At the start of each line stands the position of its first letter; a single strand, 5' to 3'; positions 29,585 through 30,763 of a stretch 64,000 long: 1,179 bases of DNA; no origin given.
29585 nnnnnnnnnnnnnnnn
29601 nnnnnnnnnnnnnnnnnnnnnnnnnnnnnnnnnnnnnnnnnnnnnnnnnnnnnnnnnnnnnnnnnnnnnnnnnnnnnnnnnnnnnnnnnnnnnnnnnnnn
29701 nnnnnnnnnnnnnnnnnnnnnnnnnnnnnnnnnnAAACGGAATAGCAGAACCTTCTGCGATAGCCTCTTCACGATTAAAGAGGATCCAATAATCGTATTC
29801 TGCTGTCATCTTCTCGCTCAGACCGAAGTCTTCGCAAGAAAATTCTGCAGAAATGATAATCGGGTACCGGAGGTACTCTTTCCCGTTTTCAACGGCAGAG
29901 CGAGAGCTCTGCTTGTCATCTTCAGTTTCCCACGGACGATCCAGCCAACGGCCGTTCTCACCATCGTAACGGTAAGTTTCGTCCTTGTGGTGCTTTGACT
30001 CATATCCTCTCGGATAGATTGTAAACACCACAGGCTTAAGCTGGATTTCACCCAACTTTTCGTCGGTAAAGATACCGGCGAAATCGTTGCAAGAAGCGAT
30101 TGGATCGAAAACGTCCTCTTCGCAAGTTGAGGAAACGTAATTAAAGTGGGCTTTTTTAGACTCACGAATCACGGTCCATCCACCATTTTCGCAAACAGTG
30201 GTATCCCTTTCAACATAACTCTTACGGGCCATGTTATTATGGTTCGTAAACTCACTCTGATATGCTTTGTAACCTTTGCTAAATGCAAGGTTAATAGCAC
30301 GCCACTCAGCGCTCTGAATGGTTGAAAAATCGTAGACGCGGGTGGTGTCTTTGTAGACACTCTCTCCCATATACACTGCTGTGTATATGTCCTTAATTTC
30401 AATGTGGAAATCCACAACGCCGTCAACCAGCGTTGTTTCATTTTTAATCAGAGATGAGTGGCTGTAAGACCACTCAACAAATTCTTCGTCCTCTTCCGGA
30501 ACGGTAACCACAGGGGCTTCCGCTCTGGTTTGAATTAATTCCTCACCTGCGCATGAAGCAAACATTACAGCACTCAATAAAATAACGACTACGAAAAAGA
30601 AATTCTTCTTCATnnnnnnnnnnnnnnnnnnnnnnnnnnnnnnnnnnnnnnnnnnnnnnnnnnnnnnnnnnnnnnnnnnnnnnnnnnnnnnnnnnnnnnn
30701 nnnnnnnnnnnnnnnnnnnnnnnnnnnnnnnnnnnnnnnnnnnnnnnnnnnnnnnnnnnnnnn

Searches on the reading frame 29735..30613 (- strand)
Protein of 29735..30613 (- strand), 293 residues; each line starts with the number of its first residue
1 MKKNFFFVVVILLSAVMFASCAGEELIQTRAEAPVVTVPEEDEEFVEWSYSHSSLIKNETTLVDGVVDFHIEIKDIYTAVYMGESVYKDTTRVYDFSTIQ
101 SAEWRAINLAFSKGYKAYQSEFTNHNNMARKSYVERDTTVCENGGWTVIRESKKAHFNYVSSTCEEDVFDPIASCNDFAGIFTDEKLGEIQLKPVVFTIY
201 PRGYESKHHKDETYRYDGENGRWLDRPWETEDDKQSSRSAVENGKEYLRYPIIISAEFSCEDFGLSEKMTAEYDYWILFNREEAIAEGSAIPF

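Call 10: search_protein_families(library=pfam, proteins=[window:29735-30613:-], max_evalue=1)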
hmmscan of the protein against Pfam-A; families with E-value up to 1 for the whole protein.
window:29735-30613:- (293 aa): 0 families

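Call 11: search_protein_families(library=ncbifam, proteins=[window:29735-30613:-], max_evalue=1)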
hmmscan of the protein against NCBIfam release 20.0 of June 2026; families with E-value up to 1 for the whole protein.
window:29735-30613:- (293 aa): 2 families
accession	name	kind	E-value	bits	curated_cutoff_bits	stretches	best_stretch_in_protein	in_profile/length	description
NF050142.1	PG1828_fam_lipo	equivalog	0.00037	21.2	50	1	1-40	1-42/59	PG1828 family lipoprotein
NF052641.1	PQLLE_fam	subfamily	0.041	13.6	80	1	83-133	42-92/211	PQLLE family protein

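Call 12: find_homologous_proteins(query=window:29735-30613:-)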
Query window:29735-30613:- (293 aa): 68 proteins with E <= 0.001 among 466 candidates.
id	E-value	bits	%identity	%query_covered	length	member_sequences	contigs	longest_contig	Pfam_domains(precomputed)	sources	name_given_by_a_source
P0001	1.9e-174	597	88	100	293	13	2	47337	-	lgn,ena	-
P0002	3.5e-170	583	85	100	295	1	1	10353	-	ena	-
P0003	1.1e-169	581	85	100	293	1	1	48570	-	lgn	-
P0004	3.6e-169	580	86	100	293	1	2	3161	-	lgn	-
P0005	6.5e-169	579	84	100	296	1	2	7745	-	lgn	-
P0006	8.6e-169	578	86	100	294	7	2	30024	-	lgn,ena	-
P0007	4.5e-168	576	84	100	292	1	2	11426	-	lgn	-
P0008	1.1e-167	575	85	100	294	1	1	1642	-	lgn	-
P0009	1.5e-167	574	84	100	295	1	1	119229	-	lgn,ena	-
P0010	2.1e-166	570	85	100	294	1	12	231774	-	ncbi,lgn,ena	-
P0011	7.0e-166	569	83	100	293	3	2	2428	-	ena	-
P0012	9.8e-166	568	84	100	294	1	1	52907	-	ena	-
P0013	2.1e-165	567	84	100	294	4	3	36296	-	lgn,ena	-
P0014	2.9e-165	567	83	100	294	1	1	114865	-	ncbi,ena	-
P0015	5.1e-165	566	84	100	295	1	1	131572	-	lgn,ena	-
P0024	8.4e-158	542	80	100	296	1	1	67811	-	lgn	-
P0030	2.0e-112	393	61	99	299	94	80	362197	-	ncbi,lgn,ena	-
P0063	6.4e-90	319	55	98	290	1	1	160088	-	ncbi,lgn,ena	-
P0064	7.1e-85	303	52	99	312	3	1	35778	-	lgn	-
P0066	1.5e-73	266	44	99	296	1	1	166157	-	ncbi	-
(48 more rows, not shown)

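Call 16: find_encoding_contigs(protein=P0030, flank=6000, max_places=3)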
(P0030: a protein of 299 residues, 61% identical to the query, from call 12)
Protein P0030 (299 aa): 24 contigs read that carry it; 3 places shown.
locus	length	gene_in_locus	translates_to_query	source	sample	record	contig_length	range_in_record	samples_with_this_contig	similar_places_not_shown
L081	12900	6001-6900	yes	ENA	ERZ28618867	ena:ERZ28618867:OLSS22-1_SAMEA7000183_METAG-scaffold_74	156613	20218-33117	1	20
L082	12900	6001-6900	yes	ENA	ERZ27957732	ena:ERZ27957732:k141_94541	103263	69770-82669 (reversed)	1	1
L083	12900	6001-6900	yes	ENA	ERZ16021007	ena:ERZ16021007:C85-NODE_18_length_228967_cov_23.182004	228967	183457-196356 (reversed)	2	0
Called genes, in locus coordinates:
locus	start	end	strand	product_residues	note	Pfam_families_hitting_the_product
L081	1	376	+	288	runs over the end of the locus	PF02629:CoA_binding, PF00549:Ligase_CoA, PF13607:Succ_CoA_lig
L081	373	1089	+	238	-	PF18912:DZR_2, PF00156:Pribosyltran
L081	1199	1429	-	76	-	-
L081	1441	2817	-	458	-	PF02321:OEP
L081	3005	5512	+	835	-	PF00343:Phosphorylase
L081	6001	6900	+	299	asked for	-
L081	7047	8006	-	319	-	-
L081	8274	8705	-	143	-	PF05099:TerB (faint)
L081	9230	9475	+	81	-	-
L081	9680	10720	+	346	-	PF01116:F_bP_aldolase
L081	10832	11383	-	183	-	PF05198:IF3_N, PF00707:IF3_C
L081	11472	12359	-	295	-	-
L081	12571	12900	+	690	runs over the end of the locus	PF22745:Nlig-Ia, PF01653:DNA_ligase_aden, PF03120:OB_DNA_ligase, PF03119:DNA_ligase_ZBD, PF14520:HHH_5 (faint), PF12738:PTCB-BRCT (faint), PF12826:HHH_2, PF00533:BRCT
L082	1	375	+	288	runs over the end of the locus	PF02629:CoA_binding, PF00549:Ligase_CoA, PF13607:Succ_CoA_lig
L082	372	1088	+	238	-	PF18912:DZR_2, PF00156:Pribosyltran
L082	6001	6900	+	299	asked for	-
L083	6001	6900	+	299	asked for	-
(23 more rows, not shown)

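Call 17: find_encoding_contigs(protein=P0066, flank=6000, max_places=2)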
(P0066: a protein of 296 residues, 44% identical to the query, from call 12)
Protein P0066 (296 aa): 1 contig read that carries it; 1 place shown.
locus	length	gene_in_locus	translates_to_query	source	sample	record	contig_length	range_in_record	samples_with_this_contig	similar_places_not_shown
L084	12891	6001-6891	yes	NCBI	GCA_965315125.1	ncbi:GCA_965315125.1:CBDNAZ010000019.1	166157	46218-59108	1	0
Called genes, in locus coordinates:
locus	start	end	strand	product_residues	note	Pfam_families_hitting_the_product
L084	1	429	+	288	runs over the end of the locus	PF02629:CoA_binding, PF00549:Ligase_CoA, PF13607:Succ_CoA_lig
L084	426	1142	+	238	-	PF18912:DZR_2, PF00156:Pribosyltran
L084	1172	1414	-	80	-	-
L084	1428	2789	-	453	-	PF02321:OEP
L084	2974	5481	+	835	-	PF00343:Phosphorylase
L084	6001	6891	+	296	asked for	-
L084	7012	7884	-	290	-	-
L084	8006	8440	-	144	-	PF05099:TerB (faint)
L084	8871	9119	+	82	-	-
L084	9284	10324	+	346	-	PF01116:F_bP_aldolase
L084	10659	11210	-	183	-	PF05198:IF3_N, PF00707:IF3_C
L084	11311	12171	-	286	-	-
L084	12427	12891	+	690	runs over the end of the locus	PF22745:Nlig-Ia, PF01653:DNA_ligase_aden, PF03120:OB_DNA_ligase, PF03119:DNA_ligase_ZBD, PF14520:HHH_5 (faint), PF12826:HHH_2, PF00533:BRCT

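Call 40: predict_structure(alignment_id=A3)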
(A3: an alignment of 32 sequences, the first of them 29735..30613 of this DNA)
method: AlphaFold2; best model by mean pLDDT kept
length: 293 residues; sequences in the alignment: 32
mean_pLDDT: 75.1   pTM: 0.67
mean pLDDT of the five models: 75.1, 73.5, 72.7, 72.2, 71.5
residues with pLDDT >= 90: 129; 70-90: 61; 50-70: 37; < 50: 66
segments of 3 or more residues with pLDDT < 50: 1-43, 207-213, 226-236
pLDDT, mean of each block of 10 residues (from residue 1): 32 32 34 40 69 97 97 96 91 97 97 74 71 95 97 93 80 96 97 97 57 45 47 50 74 88 93 78 68 54
secondary structure, 60 per line:
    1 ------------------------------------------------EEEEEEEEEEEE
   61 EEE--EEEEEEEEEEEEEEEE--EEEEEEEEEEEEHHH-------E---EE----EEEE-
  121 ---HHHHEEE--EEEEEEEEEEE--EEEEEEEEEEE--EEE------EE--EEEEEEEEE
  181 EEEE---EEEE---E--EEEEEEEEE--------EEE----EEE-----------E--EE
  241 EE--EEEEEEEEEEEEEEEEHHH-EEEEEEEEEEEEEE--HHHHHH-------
elements in order: E49-63 E66-81 E84-95 E116-119 H124-127 E128-130 E133-143 E146-156 E159-161 E172-184 E188-191 E198-206 E215-217 E222-224 E239-242 E245-260 E265-278 H281-286

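Call 46: fold_search(model_id=the predicted structure, library=pdb)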
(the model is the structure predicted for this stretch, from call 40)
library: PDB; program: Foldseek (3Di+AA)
matches with E <= 10: 968; with E <= 0.001: 0
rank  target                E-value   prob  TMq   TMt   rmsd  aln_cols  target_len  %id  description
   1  5w1d                  1.9e-02  0.12  0.10  0.08  33.1       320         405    8  Crystal Structure of Mouse Protocadherin-15 EC4-7 (released 2018-06-06)
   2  3f85                  3.7e-02  0.08  0.10  0.08  27.0       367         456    5  Structure of fusion complex of homo trimeric major pilin subunits CfaB of CFA/I fimbirae from ETEC E. coli (released 2009-08-11)
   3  3ubh                  5.3e-02  0.12  0.13  0.10  30.4       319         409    8  Crystal structure of Drosophila N-cadherin EC1-4 (released 2011-12-21)
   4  5d9r                  5.8e-02  0.66  0.11  0.18  10.3        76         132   10  Crystal structure of a conserved domain in the intermembrane space region of the plastid division protein ARC6 (released 2015-11-11)
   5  3q2w_A                6.8e-02  0.15  0.15  0.09  28.7       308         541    7  Crystal structure of mouse N-cadherin ectodomain (released 2011-02-23)
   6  7aml_A                6.8e-02  0.08  0.12  0.07  26.6       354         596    6  RET/GDNF/GFRa1 extracellular complex Cryo-EM structure (released 2021-01-13)
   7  6vfw_E                8.8e-02  0.08  0.12  0.09  33.5       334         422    8  Crystal structure of human delta protocadherin 10 EC1-EC4 (released 2020-03-11)
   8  8u24                  1.0e-01  0.12  0.09  0.12  22.3       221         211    7  A Highly Stable Variant of Corynactis Californica Green Fluorescent Protein, ccGFP 9 (released 2024-01-31)
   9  8rke_A                1.1e-01  0.08  0.13  0.13  22.4       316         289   10  Crystal structure of the complete N-terminal region of human ZP2 (hZP2-N1N2N3) (released 2024-03-13)
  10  4apx_B                1.3e-01  0.35  0.19  0.23  16.0       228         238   11  CRYSTAL STRUCTURE OF MOUSE CADHERIN-23 EC1-2 AND PROTOCADHERIN-15 EC1- 2 FORM I (released 2012-11-07)
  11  1pn2_C                1.4e-01  0.08  0.10  0.11  21.3       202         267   12  Crystal structure analysis of the selenomethionine labelled 2-enoyl-CoA hydratase 2 domain of Candida tropicalis multi (released 2004-04-13)
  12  8dj8                  1.5e-01  0.14  0.09  0.12  19.3       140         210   10  Crystal Structure of Calgreen 1 protein (released 2023-07-05)
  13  4aq8_C                1.6e-01  0.41  0.20  0.24  16.2       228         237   10  CRYSTAL STRUCTURE OF MOUSE CADHERIN-23 EC1-2 AND PROTOCADHERIN-15 EC1- 2 FORM II (released 2012-11-07)
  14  4aqa_B                1.6e-01  0.35  0.19  0.23  15.8       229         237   10  CRYSTAL STRUCTURE OF DEAFNESS ASSOCIATED MUTANT MOUSE CADHERIN-23 EC1- 2D124G AND PROTOCADHERIN-15 EC1-2 FORM I (released 2012-11-07)
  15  7amk_A                1.6e-01  0.06  0.12  0.08  26.2       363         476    6  Zebrafish RET Cadherin Like Domains 1 to 4. (released 2021-02-03)
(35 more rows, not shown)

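Call 47: find_encoding_contigs(protein=P0063, flank=5000, max_places=2)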
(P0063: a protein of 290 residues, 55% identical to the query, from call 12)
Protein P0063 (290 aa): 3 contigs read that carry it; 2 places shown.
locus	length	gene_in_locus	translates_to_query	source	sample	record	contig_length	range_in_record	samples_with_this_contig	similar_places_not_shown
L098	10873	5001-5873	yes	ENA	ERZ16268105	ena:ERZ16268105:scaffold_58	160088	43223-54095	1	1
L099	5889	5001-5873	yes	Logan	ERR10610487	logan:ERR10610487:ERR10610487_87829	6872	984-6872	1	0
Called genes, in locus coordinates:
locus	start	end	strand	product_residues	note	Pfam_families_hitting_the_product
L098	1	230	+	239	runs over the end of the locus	PF18912:DZR_2, PF00156:Pribosyltran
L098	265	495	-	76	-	-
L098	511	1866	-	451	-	PF02321:OEP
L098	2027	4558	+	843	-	PF00343:Phosphorylase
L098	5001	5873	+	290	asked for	-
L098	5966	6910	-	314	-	-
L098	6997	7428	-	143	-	PF05099:TerB (faint)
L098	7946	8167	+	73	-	-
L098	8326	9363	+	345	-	PF01116:F_bP_aldolase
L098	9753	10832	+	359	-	PF13651:EcoRI_methylase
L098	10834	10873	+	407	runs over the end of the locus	PF03235:GmrSD_N, PF01844:HNH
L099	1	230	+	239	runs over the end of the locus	PF18912:DZR_2, PF00156:Pribosyltran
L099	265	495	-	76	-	-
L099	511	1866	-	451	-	PF02321:OEP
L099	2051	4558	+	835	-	PF00343:Phosphorylase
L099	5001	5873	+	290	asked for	-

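Call 48: find_encoding_contigs(protein=P0064, flank=5000, max_places=2)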
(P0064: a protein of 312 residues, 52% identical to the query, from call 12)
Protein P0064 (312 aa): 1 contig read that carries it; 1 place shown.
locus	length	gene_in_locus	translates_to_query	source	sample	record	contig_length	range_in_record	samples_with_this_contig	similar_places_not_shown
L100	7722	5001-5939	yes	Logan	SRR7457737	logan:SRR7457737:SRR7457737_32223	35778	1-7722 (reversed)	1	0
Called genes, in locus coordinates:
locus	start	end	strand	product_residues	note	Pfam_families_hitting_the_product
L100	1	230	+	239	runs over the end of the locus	PF18912:DZR_2, PF00156:Pribosyltran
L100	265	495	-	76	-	-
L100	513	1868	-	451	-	PF02321:OEP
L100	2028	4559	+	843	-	PF00343:Phosphorylase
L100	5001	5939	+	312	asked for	-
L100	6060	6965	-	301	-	-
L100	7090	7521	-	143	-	PF05099:TerB (faint)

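Call 49: find_encoding_contigs(protein=P0024, flank=5000, max_places=2)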
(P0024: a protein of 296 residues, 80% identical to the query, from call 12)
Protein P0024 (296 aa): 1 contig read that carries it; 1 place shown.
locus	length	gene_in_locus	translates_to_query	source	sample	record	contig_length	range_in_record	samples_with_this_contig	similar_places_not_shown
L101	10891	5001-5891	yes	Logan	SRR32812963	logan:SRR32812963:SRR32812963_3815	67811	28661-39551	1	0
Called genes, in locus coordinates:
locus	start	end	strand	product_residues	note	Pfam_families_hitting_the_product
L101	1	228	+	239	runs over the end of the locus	PF18912:DZR_2, PF00156:Pribosyltran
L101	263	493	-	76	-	-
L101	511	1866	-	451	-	PF02321:OEP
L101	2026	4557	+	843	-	PF00343:Phosphorylase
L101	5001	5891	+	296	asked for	-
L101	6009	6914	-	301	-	-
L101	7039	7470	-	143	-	PF05099:TerB (faint)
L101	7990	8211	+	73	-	-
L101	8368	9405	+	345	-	PF01116:F_bP_aldolase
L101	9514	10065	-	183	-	PF05198:IF3_N, PF00707:IF3_C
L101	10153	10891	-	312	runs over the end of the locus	-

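Call 72: search_protein_representatives(alignment_id=A3)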
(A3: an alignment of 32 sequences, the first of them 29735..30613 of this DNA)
Query: 32 sequences, 297 profile positions. Proteins with E-value up to 0.001 (for the whole library): 13; up to 1e-10: 11; up to 1e-30: 8. The best 13 are listed.
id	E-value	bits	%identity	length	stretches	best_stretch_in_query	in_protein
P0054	6.7e-154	527.8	-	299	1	1-296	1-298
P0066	6.2e-123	426.2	-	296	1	1-296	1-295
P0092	9.1e-84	297.6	-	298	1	2-295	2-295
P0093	1.5e-83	296.8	-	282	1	3-282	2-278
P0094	1.2e-81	290.6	-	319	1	2-294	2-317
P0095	1.6e-60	221.3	-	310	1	1-294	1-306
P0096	8.9e-59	215.5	-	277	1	51-293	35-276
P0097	9.2e-34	133.4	-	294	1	1-294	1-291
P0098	2.7e-26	108.8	-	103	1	1-74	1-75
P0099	1.9e-13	66.7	-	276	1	111-296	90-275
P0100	5.1e-12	62.0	-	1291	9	158-198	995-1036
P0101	4.5e-08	49.0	-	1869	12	45-83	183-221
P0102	1.3e-05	40.9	-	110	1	1-36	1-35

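Call 73: find_encoding_contigs(protein=P0097, flank=6000, max_places=2)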
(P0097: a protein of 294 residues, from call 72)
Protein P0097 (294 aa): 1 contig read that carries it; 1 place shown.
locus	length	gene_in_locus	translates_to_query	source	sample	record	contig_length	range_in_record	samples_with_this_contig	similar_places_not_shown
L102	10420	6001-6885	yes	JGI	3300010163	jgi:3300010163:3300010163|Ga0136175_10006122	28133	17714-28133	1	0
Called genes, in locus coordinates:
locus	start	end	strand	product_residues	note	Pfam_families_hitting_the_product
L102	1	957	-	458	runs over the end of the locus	PF02321:OEP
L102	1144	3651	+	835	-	PF00343:Phosphorylase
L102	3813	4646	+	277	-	-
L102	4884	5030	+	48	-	-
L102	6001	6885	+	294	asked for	-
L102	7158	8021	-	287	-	-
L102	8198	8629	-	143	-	PF05099:TerB (faint)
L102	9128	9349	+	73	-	-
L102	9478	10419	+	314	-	?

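Call 74: find_encoding_contigs(protein=P0095, flank=6000, max_places=2)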
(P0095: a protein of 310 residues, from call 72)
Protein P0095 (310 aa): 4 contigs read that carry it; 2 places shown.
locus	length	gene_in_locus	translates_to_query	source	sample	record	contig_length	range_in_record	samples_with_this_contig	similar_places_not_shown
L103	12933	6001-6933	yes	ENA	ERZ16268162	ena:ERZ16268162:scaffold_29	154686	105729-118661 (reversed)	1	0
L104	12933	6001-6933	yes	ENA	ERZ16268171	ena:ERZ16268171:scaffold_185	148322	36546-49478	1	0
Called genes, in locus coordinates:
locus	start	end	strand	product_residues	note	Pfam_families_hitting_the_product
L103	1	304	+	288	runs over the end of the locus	PF02629:CoA_binding, PF00549:Ligase_CoA, PF13607:Succ_CoA_lig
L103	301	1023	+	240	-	PF18912:DZR_2, PF00156:Pribosyltran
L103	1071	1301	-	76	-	-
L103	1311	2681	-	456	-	PF02321:OEP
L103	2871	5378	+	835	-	PF00343:Phosphorylase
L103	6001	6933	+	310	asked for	-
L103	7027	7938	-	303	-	-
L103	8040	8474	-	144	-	PF05099:TerB (faint)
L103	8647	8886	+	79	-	-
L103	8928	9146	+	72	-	-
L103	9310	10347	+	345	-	PF01116:F_bP_aldolase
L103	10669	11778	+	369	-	PF13651:EcoRI_methylase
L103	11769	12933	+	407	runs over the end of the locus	PF03235:GmrSD_N, PF01844:HNH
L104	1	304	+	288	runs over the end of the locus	PF02629:CoA_binding, PF00549:Ligase_CoA, PF13607:Succ_CoA_lig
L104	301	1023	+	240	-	PF18912:DZR_2, PF00156:Pribosyltran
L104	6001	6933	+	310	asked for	-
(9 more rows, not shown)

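Call 80: search_protein_families(library=padloc, proteins=[window:29735-30613:-], max_evalue=0.1)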
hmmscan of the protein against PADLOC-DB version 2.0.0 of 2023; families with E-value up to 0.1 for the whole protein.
window:29735-30613:- (293 aa): 0 families

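Call 81: search_protein_families(library=phrogs, proteins=[window:29735-30613:-], max_evalue=0.1)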
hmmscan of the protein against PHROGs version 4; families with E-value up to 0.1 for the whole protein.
window:29735-30613:- (293 aa): 0 families

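Call 82: search_solved_structures(query=A3, max_evalue=1)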
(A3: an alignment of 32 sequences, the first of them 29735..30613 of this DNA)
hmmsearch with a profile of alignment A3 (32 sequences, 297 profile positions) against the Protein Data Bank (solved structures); distinct sequences matched with E-value up to 1: 0.
